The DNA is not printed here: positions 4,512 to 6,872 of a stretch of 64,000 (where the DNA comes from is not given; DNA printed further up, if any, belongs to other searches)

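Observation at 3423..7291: LTXXQ protein - HlyD adaptor - MacB-type permease cluster lacking an ATPase; adaptor carries an RG-rich/acidic insertion with an embedded Spy/CpxP-like motif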

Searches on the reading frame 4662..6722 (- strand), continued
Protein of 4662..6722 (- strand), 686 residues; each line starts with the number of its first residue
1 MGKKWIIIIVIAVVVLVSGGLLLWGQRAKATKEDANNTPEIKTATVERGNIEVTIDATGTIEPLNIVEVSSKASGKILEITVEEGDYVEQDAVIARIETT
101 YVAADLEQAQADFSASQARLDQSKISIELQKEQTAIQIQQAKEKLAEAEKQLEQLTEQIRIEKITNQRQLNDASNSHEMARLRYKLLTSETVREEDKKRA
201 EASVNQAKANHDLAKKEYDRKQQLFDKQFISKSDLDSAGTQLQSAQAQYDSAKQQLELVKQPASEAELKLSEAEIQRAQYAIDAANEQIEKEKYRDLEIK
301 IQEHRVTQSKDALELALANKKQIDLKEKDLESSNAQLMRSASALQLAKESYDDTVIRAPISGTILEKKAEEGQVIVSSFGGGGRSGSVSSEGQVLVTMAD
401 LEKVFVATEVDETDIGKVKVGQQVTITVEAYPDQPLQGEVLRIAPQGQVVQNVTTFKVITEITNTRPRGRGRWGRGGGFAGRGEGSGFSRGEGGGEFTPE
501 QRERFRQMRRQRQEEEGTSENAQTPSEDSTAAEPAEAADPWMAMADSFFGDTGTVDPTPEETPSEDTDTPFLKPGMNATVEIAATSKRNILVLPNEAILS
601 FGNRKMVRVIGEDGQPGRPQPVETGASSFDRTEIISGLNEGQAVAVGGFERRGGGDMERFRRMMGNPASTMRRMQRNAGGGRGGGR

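Call 67: predict_structure(alignment_id=A4)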
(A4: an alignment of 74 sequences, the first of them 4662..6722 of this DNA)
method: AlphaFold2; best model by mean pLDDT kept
length: 686 residues; sequences in the alignment: 74
mean_pLDDT: 74.9   pTM: 0.41
mean pLDDT of the five models: 74.9, 71.5, 69.7, 68.6, 68.2
residues with pLDDT >= 90: 200; 70-90: 293; 50-70: 61; < 50: 132
segments of 3 or more residues with pLDDT < 50: 19-38, 380-390, 468-497, 516-539, 548-569, 650-657, 675-686
pLDDT, mean of each block of 10 residues (from residue 1): 59 58 42 39 82 81 81 84 84 87 91 95 94 96 97 97 96 96 86 86 93 93 90 90 93 90 88 95 96 95 97 95 90 92 91 87 83 69 36 79 81 80 80 80 78 79 61 37 28 47 77 48 29 38 48 32 40 78 78 84 81 78 82 85 71 44 53 47 39
secondary structure, 60 per line:
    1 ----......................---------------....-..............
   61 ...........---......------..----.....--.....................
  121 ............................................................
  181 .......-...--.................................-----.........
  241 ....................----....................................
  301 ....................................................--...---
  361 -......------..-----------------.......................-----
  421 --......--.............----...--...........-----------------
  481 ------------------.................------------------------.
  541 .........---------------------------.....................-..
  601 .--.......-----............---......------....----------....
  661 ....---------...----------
elements in order (helices of 4 or more, strands of 3 or more residues): H5-26 E42-45 E47-71 E75-80 E93-97 H100-187 H194-226 H232-260 H265-352 E355-357 E362-367 E393-411 H412-415 E423-428 E431-443 E448-450 E453-463 H499-515 H540-549 E577-594 E599-601 E604-610 E616-627 E631-636 E643-646 H657-664

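Call 73: search_protein_families(library=pfam, proteins=[L001:6367-8625:+], max_evalue=0.01)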
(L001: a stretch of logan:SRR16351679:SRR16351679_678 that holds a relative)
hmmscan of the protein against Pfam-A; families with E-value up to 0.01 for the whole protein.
L001:6367-8625:+ (752 aa): 2 families
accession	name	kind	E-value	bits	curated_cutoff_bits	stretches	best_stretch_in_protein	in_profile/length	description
PF19313.5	DUF5916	-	1.1e-26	94.2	22.6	1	262-663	5-420/572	Domain of unknown function (DUF5916)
PF06452.16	CBM9_1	-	9.6e-05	22.8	23.4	1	60-215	1-145/185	Carbohydrate family 9 binding domain-like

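Call 77: fold_search(model_id=the predicted structure, library=pdb)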
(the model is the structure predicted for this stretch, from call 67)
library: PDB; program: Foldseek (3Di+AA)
matches with E <= 10: 1014; with E <= 0.001: 88
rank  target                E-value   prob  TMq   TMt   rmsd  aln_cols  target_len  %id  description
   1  9qgy_G                7.9e-25  1.00  0.30  0.55  41.2       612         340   16  Structure of the YbjP lipoprotein bound to the MacAB-TolC tripartite efflux pump (released 2026-03-25)
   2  5nik_D                8.0e-22  1.00  0.31  0.56  38.3       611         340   16  Structure of the MacAB-TolC ABC-type tripartite multidrug efflux pump (released 2017-05-24)
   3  9a2v_MODEL_1_A        8.8e-20  1.00  0.28  0.45  46.5       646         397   12  Model of E. coli AcrA by in-cell photo-crosslinking MS and deep learning (released 2023-02-24)
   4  9j3d_D                1.2e-19  1.00  0.30  0.57  45.8       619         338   15  Cryo-EM structure of TMexCD1-TOprJ1 (released 2025-08-13)
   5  9tg4_D                1.4e-19  1.00  0.27  0.49  48.4       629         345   12  Structure of the YbjP lipoprotein bound to the AcrABZ-TolC efflux pump (released 2026-04-08)
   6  4tko                  2.3e-19  1.00  0.24  0.45  25.2       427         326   18  Structure of the periplasmic adaptor protein EmrA (released 2014-07-09)
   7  9tg4_E                2.7e-19  1.00  0.30  0.54  47.9       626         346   12  Structure of the YbjP lipoprotein bound to the AcrABZ-TolC efflux pump (released 2026-04-08)
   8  9v53_A1               3.1e-19  1.00  0.29  0.51  47.9       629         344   12  Structure of TolC, YbjP, and AcrABZ complex (released 2025-11-05)
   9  9tg4_H                4.8e-19  1.00  0.27  0.50  48.3       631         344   12  Structure of the YbjP lipoprotein bound to the AcrABZ-TolC efflux pump (released 2026-04-08)
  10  9tg4_F                1.2e-18  1.00  0.28  0.51  45.2       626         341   12  Structure of the YbjP lipoprotein bound to the AcrABZ-TolC efflux pump (released 2026-04-08)
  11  9tg4_G                1.6e-18  1.00  0.29  0.51  48.4       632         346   13  Structure of the YbjP lipoprotein bound to the AcrABZ-TolC efflux pump (released 2026-04-08)
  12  3fpp_A                2.5e-17  1.00  0.23  0.55  45.7       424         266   17  Crystal structure of E.coli MacA (released 2009-04-28)
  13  3lnn_A                4.2e-17  1.00  0.23  0.44  45.9       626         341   15  Crystal structure of ZneB from Cupriavidus metallidurans (released 2010-06-30)
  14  4dk0                  4.7e-17  1.00  0.33  0.63  37.2       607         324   16  Crystal structure of MacA from Actinobacillus actinomycetemcomitans (released 2012-03-07)
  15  6ta5_D                4.7e-17  1.00  0.30  0.54  34.1       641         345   12  OprM-MexA complex from the MexAB-OprM Pseudomonas aeruginosa whole assembly reconstituted in nanodiscs (released 2020-09-16)
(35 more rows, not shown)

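Call 84: search_solved_structures(query=L001:6367-8625:+, max_evalue=1)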
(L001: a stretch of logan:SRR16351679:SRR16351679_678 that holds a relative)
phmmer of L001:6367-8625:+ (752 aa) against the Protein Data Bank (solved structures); distinct sequences matched with E-value up to 1: 1.
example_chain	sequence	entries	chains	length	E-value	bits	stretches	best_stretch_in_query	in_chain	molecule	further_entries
7pvw_A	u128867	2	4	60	0.31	12.6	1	447-494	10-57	Isoform 1 of Proto-oncogene tyrosine-protein kinase Src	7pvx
